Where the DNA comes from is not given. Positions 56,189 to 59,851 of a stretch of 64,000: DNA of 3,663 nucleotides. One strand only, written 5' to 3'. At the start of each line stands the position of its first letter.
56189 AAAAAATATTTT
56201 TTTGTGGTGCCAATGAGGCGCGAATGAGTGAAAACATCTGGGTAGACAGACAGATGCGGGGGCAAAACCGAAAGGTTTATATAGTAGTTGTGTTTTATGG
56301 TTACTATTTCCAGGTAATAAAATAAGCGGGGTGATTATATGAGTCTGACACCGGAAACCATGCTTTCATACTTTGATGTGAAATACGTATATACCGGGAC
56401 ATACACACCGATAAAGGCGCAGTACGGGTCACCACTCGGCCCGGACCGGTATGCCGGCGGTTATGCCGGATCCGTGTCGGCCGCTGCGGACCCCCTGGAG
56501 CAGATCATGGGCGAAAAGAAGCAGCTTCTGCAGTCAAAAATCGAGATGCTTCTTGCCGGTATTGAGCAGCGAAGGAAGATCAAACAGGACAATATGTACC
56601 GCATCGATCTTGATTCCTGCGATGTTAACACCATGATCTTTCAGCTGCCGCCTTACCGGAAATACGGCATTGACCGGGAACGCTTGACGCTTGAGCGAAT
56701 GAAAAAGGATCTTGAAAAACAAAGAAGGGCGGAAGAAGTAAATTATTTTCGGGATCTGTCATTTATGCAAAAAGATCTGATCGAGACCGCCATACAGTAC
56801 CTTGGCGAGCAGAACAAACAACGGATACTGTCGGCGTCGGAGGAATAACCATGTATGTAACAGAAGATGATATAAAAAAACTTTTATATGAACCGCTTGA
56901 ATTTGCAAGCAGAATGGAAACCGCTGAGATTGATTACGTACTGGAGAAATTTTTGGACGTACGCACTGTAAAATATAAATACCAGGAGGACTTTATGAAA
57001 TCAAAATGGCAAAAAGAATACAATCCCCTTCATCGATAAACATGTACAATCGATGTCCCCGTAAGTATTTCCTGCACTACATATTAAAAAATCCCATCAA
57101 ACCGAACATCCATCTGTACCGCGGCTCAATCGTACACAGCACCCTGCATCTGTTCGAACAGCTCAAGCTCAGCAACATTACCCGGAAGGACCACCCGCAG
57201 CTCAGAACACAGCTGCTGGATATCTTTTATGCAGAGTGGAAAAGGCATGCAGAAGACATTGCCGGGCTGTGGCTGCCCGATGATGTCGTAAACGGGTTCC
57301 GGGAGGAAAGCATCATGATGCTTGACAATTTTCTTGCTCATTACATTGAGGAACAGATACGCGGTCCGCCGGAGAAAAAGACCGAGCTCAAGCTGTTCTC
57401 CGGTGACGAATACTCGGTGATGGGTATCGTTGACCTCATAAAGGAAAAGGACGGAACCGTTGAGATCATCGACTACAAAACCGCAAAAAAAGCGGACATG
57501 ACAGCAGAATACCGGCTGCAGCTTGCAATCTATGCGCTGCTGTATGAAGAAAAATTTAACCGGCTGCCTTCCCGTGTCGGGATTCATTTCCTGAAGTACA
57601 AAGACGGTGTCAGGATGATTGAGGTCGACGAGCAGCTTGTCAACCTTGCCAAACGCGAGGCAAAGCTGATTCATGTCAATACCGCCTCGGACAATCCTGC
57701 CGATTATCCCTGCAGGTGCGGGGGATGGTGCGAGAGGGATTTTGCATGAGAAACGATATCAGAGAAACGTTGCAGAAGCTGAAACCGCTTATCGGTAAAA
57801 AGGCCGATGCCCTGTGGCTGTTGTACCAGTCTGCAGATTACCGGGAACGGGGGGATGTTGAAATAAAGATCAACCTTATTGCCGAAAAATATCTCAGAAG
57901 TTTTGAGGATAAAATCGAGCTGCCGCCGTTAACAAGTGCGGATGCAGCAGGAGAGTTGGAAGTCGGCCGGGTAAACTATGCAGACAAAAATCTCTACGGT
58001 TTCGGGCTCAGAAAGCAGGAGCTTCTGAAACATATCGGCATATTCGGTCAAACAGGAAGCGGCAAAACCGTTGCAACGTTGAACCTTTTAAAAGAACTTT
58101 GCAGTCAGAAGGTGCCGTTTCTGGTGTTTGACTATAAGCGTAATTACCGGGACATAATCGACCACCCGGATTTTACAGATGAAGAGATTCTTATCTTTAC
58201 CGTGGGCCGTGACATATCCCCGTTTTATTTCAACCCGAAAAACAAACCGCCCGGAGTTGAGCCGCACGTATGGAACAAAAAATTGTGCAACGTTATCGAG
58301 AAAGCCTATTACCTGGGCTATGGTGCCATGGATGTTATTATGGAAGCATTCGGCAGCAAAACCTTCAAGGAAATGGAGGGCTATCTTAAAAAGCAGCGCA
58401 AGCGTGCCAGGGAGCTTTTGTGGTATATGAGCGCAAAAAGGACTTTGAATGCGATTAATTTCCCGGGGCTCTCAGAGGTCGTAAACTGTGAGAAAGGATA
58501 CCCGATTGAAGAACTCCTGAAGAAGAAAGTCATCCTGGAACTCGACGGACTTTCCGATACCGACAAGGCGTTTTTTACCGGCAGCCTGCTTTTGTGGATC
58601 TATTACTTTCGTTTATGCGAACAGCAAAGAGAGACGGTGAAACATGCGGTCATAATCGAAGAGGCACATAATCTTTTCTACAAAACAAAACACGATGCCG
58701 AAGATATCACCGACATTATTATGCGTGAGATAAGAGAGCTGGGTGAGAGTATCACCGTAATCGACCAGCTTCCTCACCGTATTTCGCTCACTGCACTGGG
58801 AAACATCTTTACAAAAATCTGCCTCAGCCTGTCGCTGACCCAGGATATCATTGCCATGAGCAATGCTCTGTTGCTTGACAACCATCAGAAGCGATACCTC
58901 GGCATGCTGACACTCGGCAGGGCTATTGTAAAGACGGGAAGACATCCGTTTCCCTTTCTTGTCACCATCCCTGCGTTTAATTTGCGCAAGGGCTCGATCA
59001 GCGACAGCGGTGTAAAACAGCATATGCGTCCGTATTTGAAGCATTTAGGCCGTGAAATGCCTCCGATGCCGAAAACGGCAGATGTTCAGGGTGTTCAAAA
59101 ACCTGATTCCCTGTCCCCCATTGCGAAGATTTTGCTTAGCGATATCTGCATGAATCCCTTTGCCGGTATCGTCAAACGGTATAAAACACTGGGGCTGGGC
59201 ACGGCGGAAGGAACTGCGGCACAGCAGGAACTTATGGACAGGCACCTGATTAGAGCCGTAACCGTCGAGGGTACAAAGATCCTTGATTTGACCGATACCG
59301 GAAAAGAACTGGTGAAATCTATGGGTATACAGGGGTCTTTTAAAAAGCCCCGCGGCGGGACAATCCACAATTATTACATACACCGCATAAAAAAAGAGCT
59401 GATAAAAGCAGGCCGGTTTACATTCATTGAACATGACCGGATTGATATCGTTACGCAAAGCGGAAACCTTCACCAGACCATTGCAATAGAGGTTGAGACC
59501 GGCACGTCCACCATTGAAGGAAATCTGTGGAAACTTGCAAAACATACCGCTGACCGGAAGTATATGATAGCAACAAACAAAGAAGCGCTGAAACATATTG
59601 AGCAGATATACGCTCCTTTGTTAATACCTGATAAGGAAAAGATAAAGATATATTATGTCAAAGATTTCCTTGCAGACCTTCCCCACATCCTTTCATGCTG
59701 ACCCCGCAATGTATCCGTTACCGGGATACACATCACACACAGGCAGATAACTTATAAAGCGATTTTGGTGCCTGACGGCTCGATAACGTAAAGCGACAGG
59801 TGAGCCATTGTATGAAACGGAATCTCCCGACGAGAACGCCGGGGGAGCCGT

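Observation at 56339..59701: Four-gene operon ending in a Cas4-like Fe-S nuclease and a HerA/FtsK-like ATPase: candidate uncharacterised defence module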

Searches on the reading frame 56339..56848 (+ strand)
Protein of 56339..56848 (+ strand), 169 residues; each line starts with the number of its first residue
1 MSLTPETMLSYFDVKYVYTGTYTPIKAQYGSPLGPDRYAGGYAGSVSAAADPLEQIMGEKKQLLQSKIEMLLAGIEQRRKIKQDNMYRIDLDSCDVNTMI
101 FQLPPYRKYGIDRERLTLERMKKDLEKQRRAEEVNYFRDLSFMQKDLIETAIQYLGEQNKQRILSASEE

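Call 3: search_protein_families(library=pfam, proteins=[window:56339-56848:+], max_evalue=1)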
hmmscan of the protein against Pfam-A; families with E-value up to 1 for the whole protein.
window:56339-56848:+ (169 aa): 1 family
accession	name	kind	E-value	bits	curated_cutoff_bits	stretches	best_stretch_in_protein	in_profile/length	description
PF08397.16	IMD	-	0.11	12.4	26.2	1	111-158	150-197/219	IRSp53/MIM homology domain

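Call 4: search_protein_families(library=padloc, proteins=[window:56339-56848:+], max_evalue=1)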
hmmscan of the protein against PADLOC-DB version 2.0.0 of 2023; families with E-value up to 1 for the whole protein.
window:56339-56848:+ (169 aa): 0 families

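Call 5: search_protein_families(library=ncbifam, proteins=[window:56339-56848:+], max_evalue=1)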
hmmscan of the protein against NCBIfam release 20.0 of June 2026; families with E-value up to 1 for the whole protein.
window:56339-56848:+ (169 aa): 0 families

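Call 32: find_homologous_proteins(query=window:56339-56848:+, max_evalue=0.001)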
Query window:56339-56848:+ (169 aa): 21 proteins with E <= 0.001 among 74 candidates.
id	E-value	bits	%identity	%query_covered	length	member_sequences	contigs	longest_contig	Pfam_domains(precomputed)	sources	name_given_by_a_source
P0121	4.7e-105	366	100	100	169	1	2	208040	-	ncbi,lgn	-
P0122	7.8e-58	213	63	95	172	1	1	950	-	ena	-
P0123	2.7e-57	211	62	98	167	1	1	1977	-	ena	-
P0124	3.0e-57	211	61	98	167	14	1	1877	-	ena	-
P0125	5.7e-57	210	61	98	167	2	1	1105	-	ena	-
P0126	4.3e-56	207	60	98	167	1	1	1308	-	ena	-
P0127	4.3e-56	207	61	98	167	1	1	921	-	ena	-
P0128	4.3e-55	204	59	98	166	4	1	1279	-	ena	-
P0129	5.7e-55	203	59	98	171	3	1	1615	-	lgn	-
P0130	1.4e-53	199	59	98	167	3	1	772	-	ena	-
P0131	1.5e-53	199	58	98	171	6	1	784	-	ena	-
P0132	5.1e-53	197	58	98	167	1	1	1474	-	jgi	-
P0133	2.2e-52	195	57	98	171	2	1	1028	-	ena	-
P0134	4.5e-52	194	56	98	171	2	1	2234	-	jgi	jgi:hypothetical protein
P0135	1.5e-48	183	56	95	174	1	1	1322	-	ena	-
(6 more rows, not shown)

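Call 61: search_protein_families(library=phrogs, proteins=[window:56339-56848:+], max_evalue=0.01)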
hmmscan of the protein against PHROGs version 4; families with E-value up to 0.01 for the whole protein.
window:56339-56848:+ (169 aa): 0 families

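Call 106: search_solved_structures(query=A7, max_evalue=10)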
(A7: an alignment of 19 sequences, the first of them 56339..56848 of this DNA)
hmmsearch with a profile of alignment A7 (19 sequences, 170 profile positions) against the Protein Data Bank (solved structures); distinct sequences matched with E-value up to 10: 1.
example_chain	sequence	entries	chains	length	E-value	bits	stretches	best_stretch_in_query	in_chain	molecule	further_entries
5mc9_C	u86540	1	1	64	0.18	14.9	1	118-149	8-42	Laminin subunit gamma-1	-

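Call 107: search_protein_families(library=pfam, alignment_id=A7, max_evalue=1)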
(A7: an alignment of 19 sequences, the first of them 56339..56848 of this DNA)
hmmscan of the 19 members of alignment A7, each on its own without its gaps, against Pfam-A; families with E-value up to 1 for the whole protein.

A. member 1, window:56339-56848:+ (169 aa): 1 family
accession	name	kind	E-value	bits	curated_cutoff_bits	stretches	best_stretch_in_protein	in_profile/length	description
PF08397.16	IMD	-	0.11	12.4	26.2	1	111-158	150-197/219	IRSp53/MIM homology domain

B. families by the number of members that match (of 19 scanned): 8 families
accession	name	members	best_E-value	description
PF21705.3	p55_CTD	3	0.0023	p55, C-terminal domain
PF07261.16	DnaB_2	1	0.062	Replication initiation and membrane attachment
PF17010.10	DUF5092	1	0.066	Domain of unknown function (DUF5092)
PF17581.7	DUF5483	1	0.093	Family of unknown function (DUF5483)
PF08397.16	IMD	1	0.11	IRSp53/MIM homology domain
PF14253.11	AbiH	1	0.13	Bacteriophage abortive infection AbiH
PF07751.16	Abi_2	1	0.14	Abi-like protein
PF15558.11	DUF4659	1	0.21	Domain of unknown function (DUF4659)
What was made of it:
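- Tried and rejected: g1 has no PDB or Pfam relative beyond coiled-coil noise (calls 106, 107).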

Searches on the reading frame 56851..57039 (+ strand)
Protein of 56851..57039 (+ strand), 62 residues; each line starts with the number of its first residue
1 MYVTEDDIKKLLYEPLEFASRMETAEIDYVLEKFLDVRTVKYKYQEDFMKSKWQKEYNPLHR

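Call 3: search_protein_families(library=pfam, proteins=[window:56851-57039:+], max_evalue=1)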
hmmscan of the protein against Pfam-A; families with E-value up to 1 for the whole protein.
window:56851-57039:+ (62 aa): 3 families
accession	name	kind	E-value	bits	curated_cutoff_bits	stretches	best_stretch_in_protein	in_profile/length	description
PF08725.16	Integrin_b_cyt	-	0.013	15.6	23.4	1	43-62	14-33/44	Integrin beta cytoplasmic domain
PF13884.11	Peptidase_S74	-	0.075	13.8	22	1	25-51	10-36/58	Chaperone of endosialidase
PF02002.24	TFIIE_alpha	-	0.14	12.4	22.9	1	3-57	28-73/105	TFIIE alpha subunit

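Call 4: search_protein_families(library=padloc, proteins=[window:56851-57039:+], max_evalue=1)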
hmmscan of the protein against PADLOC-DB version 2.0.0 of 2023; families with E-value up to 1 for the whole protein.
window:56851-57039:+ (62 aa): 0 families

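Call 5: search_protein_families(library=ncbifam, proteins=[window:56851-57039:+], max_evalue=1)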
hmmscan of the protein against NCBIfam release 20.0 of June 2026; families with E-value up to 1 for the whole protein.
window:56851-57039:+ (62 aa): 0 families

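Call 61: search_protein_families(library=phrogs, proteins=[window:56851-57039:+], max_evalue=0.01)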
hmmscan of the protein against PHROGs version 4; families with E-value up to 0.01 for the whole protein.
window:56851-57039:+ (62 aa): 0 families

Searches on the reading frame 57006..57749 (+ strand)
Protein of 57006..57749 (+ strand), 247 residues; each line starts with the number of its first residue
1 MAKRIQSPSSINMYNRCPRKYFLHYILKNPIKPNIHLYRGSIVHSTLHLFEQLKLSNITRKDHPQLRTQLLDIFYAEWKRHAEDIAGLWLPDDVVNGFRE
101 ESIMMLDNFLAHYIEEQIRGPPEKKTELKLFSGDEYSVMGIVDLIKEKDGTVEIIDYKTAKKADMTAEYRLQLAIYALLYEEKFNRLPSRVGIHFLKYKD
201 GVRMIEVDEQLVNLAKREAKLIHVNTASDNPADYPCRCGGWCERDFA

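Call 3: search_protein_families(library=pfam, proteins=[window:57006-57749:+], max_evalue=1)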
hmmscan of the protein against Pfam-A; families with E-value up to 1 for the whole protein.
window:57006-57749:+ (247 aa): 5 families
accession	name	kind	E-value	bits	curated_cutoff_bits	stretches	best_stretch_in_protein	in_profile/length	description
PF12705.13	PDDEXK_1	-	6.5e-26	92.2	22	1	7-240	3-235/247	PD-(D/E)XK nuclease superfamily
PF01930.23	Cas_Cas4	-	2.5e-06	28.1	22.7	1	139-227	53-136/160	Domain of unknown function DUF83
PF08696.17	Dna2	-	0.00069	19.8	22.4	1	8-120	58-161/204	DNA replication factor Dna2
PF10926.14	DUF2800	-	0.0015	18.2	21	1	138-184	118-164/368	Protein of unknown function (DUF2800)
PF19237.4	DUF5889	-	0.066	13.8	27.1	1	24-51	84-111/115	Family of unknown function (DUF5889)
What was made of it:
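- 57006..57749 (+): g3: Cas4/AddB-type PD-(D/E)xK nuclease with a 4-Cys (Fe-S) signature: C17; D143; D156-Y-K158; Q172..Y176; C236, C238, C242. Pfam PDDEXK_1 6.5e-26, Cas_Cas4 2.5e-6, Dna2 7e-4 (call 3).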

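Call 4: search_protein_families(library=padloc, proteins=[window:57006-57749:+], max_evalue=1)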
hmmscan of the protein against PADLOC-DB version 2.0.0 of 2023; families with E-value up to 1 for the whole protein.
window:57006-57749:+ (247 aa): 17 families
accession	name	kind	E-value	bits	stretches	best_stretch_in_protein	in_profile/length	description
PDLC02034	Cas4d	-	1.1e-16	59.1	2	131-233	65-165/192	-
PDLC00943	Cas4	-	1.7e-15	55.4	2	129-224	59-152/180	CRISPR-associated protein Cas4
PDLC01250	Cas4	-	4.5e-13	47.8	2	132-224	56-143/168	"CAS-I,CAS-II,CAS-III,CAS-IV,CAS-V,CAS-VI; acquisition_associated"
PDLC00944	Cas4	-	1.3e-12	46.3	2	129-211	58-138/177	Cas4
PDLC00059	DruK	-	1.5e-12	45.3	1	130-237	118-226/326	PD-(D/E)XK nuclease superfamily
PDLC00060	DruK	-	4.9e-12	43.8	1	126-225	132-229/347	PD-(D/E)XK nuclease superfamily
PDLC01447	Cas4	-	3.3e-11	41.9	1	7-231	6-139/161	"CAS-I,CAS-II,CAS-III,CAS-IV,CAS-V,CAS-VI; acquisition_associated"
PDLC02087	Cas4b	-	1.5e-09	36.2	1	121-222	60-160/189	-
PDLC02083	Cas4_II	-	6.3e-09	34.5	1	134-222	71-155/186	-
PDLC02035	Cas4d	-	2e-08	32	1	131-238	58-165/196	-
PDLC01611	Cas4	-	2.5e-07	29.1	1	133-231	53-138/158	"CAS-I,CAS-II,CAS-III,CAS-IV,CAS-V,CAS-VI; acquisition_associated"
PDLC02410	Aga_Cas4-like_Nuc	-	3.5e-07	28.3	1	128-185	125-177/255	Class II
PDLC01773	Cas4c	-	2e-06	25.4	1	126-227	75-172/229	-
PDLC01747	Cas1g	-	3.5e-06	23.9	1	123-224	49-150/523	-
PDLC02406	Aga_Cas4-like_Nuc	-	0.0002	19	1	131-207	164-237/308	Class II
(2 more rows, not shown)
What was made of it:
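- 57006..57749 (+): PADLOC Cas4 models 1e-16 to 1e-9 (call 4).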

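Call 5: search_protein_families(library=ncbifam, proteins=[window:57006-57749:+], max_evalue=1)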
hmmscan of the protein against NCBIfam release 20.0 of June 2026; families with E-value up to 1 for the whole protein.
window:57006-57749:+ (247 aa): 8 families
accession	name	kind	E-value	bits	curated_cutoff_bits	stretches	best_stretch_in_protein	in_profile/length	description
TIGR00372.1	cas4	equivalog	6.4e-15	55.4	65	2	129-224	59-152/180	CRISPR-associated protein Cas4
NF049935.1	cas4g_cas1g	exception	2.1e-08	33.1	560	1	124-225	62-164/546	CRISPR-associated endonuclease Cas4g/Cas1g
TIGR02786.1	addB_alphas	equivalog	6e-07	27.9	486.5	1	27-182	778-929/1024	double-strand break repair protein AddB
TIGR02784.1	addA_alphas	equivalog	0.00034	19.1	860.75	1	132-182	1061-1116/1138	double-strand break repair helicase AddA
NF010485.0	PRK13909.1-2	equivalog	0.0048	15.1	650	1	138-189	844-892/909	RecB-like helicase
TIGR02785.1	addA_Gpos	equivalog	0.06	11.1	707.65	1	134-180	1155-1210/1234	helicase-exonuclease AddAB subunit AddA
NF008694.0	PRK11713.3-2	equivalog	0.087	12.1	234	1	98-175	16-89/245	16S rRNA (uracil(1498)-N(3))-methyltransferase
NF002956.0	PRK03612.1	equivalog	0.16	10.4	472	1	196-228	318-352/522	polyamine aminopropyltransferase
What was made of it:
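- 57006..57749 (+): TIGR00372 cas4 55.4 bits, below its cut-off of 65 (call 5).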

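Call 61: search_protein_families(library=phrogs, proteins=[window:57006-57749:+], max_evalue=0.01)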
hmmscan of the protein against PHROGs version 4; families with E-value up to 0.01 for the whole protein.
window:57006-57749:+ (247 aa): 7 families
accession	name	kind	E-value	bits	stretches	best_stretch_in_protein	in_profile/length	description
phrog_69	-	DNA, RNA and nucleotide metabolism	3.7e-25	89.9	1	3-242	87-317/501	exonuclease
phrog_1218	-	DNA, RNA and nucleotide metabolism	6.7e-16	59.5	1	2-181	6-186/364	exonuclease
phrog_298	-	DNA, RNA and nucleotide metabolism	5.7e-11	43.3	1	126-218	155-229/293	exonuclease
phrog_1706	-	DNA, RNA and nucleotide metabolism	4.3e-06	27.4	1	128-227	112-216/293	CRISPR/Cas system associated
phrog_3953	-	DNA, RNA and nucleotide metabolism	0.00034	21.4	1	108-189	66-139/186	exonuclease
phrog_8097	-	DNA, RNA and nucleotide metabolism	0.0067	16.2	0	136-183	101-149/598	exonuclease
phrog_33176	-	unknown function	0.0079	16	0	137-186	241-292/380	-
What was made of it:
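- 57006..57749 (+): PHROG 'exonuclease' 3.7e-25 (call 61).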

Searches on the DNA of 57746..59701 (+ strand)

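Call 98: search_rna_families(sources=[L027, L008, L034], threshold=evalue, max_evalue=1)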
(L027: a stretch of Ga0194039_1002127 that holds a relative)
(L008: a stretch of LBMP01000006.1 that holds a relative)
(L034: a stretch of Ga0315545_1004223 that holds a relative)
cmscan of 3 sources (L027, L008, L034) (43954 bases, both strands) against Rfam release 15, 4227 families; matches with E-value up to 1: 1.
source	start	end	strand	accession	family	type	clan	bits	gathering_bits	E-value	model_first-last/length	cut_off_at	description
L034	7751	7821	+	RF00519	suhB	Gene; sRNA;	CL00108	27.7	41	0.089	1-77/77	no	Makes More Granules Regulator RNA (mmgR)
